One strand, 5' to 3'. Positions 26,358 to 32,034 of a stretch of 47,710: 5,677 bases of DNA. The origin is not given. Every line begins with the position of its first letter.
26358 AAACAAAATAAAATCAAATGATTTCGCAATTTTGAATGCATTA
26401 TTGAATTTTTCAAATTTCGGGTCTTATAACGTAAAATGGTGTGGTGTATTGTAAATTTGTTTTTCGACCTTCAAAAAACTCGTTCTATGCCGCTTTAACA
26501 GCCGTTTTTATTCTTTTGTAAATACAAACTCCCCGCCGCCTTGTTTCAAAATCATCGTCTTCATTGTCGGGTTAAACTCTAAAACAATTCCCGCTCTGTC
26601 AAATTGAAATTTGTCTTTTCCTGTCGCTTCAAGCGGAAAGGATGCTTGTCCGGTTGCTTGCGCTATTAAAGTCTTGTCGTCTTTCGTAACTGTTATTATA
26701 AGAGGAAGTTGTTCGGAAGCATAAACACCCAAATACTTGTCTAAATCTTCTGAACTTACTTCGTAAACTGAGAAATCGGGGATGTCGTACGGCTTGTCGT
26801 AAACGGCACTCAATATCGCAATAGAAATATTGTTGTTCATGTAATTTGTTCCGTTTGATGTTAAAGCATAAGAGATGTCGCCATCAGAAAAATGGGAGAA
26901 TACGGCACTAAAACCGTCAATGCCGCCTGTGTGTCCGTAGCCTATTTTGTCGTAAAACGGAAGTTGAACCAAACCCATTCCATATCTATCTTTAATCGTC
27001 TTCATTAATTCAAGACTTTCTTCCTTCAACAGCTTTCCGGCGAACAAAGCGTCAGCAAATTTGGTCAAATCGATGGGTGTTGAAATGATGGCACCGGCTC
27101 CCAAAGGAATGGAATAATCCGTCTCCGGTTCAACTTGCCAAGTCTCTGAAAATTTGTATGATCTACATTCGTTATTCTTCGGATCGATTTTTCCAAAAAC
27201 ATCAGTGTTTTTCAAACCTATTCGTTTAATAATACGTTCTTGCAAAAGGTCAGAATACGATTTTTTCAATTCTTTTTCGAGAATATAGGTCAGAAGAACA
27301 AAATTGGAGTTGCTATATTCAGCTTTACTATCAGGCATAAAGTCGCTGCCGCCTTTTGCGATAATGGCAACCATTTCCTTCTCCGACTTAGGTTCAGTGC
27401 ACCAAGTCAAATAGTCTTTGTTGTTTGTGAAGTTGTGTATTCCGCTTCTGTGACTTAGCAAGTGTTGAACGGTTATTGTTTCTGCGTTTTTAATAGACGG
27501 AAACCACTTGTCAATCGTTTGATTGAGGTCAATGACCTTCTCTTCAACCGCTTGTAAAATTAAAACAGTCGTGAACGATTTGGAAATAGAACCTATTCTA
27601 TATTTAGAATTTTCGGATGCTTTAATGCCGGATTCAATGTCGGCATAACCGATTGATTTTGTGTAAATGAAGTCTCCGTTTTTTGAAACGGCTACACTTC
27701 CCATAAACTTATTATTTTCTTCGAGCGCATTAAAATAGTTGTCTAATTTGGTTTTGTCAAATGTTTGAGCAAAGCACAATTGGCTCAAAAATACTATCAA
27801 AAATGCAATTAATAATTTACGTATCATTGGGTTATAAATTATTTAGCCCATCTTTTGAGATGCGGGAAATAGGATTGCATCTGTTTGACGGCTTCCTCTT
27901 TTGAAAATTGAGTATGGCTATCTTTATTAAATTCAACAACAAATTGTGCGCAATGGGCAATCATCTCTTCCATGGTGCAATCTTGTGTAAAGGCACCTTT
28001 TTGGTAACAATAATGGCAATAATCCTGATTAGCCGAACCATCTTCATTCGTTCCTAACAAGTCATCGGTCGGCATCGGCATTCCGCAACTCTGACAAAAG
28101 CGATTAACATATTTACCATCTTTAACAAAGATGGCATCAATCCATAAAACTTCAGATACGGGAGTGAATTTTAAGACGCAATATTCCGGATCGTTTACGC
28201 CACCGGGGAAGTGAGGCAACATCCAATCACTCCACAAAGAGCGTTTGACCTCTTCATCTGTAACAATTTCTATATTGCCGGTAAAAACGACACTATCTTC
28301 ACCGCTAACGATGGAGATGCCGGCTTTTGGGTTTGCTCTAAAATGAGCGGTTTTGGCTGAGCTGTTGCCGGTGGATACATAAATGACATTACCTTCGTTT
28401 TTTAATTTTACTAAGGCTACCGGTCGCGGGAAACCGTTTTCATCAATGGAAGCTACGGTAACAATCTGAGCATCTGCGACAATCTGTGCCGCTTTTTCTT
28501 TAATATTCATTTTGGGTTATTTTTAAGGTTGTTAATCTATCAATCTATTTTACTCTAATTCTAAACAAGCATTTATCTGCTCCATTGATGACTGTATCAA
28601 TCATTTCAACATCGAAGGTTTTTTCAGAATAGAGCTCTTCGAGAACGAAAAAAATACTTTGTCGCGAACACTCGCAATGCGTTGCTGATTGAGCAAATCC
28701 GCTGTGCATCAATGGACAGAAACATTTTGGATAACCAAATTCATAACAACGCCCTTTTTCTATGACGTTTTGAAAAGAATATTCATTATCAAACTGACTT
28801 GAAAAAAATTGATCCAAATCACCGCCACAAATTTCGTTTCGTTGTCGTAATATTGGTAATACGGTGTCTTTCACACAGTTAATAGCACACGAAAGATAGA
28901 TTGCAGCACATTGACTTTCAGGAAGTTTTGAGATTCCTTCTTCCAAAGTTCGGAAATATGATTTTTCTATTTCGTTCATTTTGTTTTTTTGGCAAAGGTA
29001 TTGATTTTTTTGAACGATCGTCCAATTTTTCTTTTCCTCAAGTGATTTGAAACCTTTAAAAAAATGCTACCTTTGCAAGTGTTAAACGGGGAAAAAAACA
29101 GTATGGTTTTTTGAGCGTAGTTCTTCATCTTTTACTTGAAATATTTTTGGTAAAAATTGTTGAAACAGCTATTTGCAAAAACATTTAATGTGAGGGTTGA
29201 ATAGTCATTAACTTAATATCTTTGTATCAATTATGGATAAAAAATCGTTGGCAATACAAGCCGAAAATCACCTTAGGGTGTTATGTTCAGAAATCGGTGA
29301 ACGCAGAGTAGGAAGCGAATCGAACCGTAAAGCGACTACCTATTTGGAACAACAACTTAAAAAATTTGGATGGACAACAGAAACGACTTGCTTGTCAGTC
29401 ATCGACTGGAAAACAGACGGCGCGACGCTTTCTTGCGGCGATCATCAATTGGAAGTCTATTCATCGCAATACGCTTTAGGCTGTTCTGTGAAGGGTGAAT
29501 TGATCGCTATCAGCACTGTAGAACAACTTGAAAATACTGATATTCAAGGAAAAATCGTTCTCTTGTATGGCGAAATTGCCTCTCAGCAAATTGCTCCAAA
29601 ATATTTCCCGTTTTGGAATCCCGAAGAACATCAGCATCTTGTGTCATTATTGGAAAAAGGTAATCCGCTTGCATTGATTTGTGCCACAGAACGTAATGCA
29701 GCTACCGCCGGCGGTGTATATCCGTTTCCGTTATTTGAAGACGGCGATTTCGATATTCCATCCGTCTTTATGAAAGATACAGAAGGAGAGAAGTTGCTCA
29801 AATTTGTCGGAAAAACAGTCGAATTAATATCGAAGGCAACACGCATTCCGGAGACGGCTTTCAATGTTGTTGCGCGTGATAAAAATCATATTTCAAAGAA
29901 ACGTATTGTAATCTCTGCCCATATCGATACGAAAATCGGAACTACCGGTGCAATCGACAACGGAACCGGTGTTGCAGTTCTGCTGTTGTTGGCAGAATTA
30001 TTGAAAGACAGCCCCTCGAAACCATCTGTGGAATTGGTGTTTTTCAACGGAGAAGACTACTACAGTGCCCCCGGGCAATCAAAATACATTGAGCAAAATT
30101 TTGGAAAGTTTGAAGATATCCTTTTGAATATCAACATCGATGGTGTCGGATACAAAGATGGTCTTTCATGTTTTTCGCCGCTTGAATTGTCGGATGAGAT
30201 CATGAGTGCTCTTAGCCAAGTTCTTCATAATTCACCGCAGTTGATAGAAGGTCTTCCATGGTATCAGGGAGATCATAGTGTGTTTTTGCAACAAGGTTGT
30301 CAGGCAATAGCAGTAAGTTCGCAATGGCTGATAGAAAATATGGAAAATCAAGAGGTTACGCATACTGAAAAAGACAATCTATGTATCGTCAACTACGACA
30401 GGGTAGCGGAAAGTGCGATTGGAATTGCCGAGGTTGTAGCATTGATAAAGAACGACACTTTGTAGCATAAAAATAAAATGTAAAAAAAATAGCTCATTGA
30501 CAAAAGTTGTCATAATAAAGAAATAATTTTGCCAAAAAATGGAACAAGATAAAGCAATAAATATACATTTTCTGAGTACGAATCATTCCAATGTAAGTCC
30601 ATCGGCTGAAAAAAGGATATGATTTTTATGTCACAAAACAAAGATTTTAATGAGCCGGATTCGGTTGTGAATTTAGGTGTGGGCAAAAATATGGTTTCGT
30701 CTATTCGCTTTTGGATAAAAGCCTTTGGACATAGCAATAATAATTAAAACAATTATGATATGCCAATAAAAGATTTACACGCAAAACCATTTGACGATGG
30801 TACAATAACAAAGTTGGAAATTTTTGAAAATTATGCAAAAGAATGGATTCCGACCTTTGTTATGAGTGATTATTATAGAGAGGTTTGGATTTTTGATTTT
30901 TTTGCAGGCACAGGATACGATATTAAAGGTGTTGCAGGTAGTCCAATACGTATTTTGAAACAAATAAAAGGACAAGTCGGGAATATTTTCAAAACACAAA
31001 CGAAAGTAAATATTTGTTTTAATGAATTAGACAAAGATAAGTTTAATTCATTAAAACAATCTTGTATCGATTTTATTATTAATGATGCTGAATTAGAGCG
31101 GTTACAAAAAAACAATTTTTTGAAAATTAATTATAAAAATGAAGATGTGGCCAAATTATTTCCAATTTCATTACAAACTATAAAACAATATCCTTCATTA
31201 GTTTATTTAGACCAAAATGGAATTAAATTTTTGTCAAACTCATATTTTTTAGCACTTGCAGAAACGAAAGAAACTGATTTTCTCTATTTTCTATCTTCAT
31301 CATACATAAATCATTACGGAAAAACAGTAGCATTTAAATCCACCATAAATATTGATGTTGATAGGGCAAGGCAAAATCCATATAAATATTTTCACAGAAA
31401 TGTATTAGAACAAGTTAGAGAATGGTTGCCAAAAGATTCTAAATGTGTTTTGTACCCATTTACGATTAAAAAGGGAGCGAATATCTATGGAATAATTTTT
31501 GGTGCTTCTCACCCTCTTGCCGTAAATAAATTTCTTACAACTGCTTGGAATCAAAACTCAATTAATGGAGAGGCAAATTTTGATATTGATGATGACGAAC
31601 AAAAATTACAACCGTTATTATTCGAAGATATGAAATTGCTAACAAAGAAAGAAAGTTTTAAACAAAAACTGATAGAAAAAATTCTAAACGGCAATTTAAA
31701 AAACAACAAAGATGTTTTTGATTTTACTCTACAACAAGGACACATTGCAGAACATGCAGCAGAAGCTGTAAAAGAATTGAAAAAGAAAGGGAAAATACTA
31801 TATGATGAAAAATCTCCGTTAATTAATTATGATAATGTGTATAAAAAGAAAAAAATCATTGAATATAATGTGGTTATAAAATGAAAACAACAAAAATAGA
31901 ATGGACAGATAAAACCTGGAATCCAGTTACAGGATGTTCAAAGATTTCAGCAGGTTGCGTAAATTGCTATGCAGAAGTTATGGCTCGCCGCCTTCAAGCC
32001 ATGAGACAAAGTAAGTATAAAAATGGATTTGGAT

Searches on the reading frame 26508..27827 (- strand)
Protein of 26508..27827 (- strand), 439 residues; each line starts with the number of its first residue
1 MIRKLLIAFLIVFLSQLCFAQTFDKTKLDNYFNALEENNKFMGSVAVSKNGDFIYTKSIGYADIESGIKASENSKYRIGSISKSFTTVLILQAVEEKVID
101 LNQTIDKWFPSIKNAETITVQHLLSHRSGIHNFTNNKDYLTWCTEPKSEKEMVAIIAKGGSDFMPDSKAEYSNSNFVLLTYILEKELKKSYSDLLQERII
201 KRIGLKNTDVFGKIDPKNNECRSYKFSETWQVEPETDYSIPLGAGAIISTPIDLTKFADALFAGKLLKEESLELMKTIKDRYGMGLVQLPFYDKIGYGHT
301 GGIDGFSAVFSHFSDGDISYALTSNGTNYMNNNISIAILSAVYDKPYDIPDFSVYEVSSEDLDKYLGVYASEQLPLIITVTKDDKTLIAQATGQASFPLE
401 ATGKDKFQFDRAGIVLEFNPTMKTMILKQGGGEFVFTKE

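Call 6: search_protein_families(library=pfam, proteins=[window:26508-27827:-], max_evalue=0.01)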
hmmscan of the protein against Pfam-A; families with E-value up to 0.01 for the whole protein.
window:26508-27827:- (439 aa): 3 families
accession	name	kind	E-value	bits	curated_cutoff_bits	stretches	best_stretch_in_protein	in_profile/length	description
PF00144.29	Beta-lactamase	-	3.5e-50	171.5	27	1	43-329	17-313/329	Beta-lactamase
PF11954.13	DUF3471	-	0.001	19.9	29.3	1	356-408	6-59/103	Domain of unknown function (DUF3471)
PF13354.11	Beta-lactamase2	-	0.0069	16.2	22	0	199-277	106-166/214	Beta-lactamase enzyme family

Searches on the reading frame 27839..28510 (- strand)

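Call 6: search_protein_families(library=pfam, proteins=[window:27839-28510:-], max_evalue=0.01)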
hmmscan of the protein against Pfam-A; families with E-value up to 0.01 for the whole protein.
window:27839-28510:- (223 aa): 3 families
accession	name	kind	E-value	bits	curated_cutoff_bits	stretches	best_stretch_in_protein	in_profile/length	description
PF12674.12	Zn_ribbon_2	-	8e-31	107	22.5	1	138-221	1-80/81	Putative zinc ribbon domain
PF01243.27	PNPOx_N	-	6.8e-15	55.9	28.1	1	3-118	1-114/120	Pyridoxamine 5'-phosphate oxidase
PF16242.11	Pyrid_ox_like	-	2.4e-13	50.3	28.8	1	6-123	5-125/149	Pyridoxamine 5'-phosphate oxidase like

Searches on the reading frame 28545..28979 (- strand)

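Call 6: search_protein_families(library=pfam, proteins=[window:28545-28979:-], max_evalue=0.01)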
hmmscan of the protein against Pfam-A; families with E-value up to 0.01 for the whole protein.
window:28545-28979:- (144 aa): 1 family
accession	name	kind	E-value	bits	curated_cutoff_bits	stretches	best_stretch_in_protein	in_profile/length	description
PF19641.4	DUF6144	-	0.0021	18.5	28.8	1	19-141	56-174/181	Family of unknown function (DUF6144)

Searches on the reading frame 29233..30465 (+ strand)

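Call 6: search_protein_families(library=pfam, proteins=[window:29233-30465:+], max_evalue=0.01)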
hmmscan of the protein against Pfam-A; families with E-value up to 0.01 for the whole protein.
window:29233-30465:+ (410 aa): 2 families
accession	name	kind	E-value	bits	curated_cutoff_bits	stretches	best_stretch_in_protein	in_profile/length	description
PF04389.22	Peptidase_M28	-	1.2e-22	81.1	21.3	1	211-400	1-191/193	Peptidase family M28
PF16254.10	DUF4910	-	0.001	18.4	26.6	1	222-407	68-246/247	Domain of unknown function (DUF4910)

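Call 7: search_protein_families(library=padloc, proteins=[window:29233-30465:+], max_evalue=0.01)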
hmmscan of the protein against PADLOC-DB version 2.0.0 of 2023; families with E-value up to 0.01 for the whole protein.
window:29233-30465:+ (410 aa): 0 families

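Call 8: search_protein_families(library=ncbifam, proteins=[window:29233-30465:+], max_evalue=0.01)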
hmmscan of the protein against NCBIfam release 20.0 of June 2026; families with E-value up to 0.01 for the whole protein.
window:29233-30465:+ (410 aa): 2 families
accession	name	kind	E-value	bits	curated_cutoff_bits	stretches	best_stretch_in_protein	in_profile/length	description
NF007568.0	PRK10199.1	equivalog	0.00017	20.9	298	0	238-305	139-206/346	aminopeptidase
TIGR01900.1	dapE-gram_pos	equivalog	0.00031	19.8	304.2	1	187-279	24-128/351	succinyl-diaminopimelate desuccinylase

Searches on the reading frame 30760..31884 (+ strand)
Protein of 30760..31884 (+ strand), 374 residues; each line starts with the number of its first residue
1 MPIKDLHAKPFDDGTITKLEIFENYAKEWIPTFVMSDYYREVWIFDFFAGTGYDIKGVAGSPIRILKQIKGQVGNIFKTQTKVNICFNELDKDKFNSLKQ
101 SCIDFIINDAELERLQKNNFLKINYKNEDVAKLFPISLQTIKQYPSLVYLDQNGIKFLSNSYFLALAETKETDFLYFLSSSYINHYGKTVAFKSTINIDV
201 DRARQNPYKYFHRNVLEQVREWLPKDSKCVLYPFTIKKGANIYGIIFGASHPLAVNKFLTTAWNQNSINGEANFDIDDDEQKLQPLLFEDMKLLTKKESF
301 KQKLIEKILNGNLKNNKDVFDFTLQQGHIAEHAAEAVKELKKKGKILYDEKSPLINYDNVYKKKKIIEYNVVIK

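Call 6: search_protein_families(library=pfam, proteins=[window:30760-31884:+], max_evalue=0.01)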
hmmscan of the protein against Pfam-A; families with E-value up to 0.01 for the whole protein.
window:30760-31884:+ (374 aa): 1 family
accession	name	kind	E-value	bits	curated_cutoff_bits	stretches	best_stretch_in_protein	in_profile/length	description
PF22560.2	GMT-wHTH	-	1.7e-10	41.6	27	1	276-351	2-80/82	GMT-like wHTH domain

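Call 7: search_protein_families(library=padloc, proteins=[window:30760-31884:+], max_evalue=0.01)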
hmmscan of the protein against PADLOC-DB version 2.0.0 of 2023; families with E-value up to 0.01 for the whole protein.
window:30760-31884:+ (374 aa): 5 families
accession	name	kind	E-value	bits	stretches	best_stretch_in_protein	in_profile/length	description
PDLC04568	PDC-M30A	-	1.5e-138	460.2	1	1-370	1-365/368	-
PDLC04565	PDC-M30A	-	3.1e-66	222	1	85-365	3-277/284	-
PDLC04566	PDC-M30A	-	3.8e-33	113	1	11-348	10-340/372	-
PDLC04636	PDC-M41A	-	1.6e-06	26.1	1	15-157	10-143/281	-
PDLC04567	PDC-M30A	-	3.4e-05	21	1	10-357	10-372/381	-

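Call 8: search_protein_families(library=ncbifam, proteins=[window:30760-31884:+], max_evalue=0.01)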
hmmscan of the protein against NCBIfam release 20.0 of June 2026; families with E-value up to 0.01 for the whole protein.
window:30760-31884:+ (374 aa): 1 family
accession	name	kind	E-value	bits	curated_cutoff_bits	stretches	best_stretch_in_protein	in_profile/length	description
TIGR04474.1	tcm_partner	subfamily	4.5e-35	121.8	53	1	15-265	3-262/263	three-Cys-motif partner protein TcmP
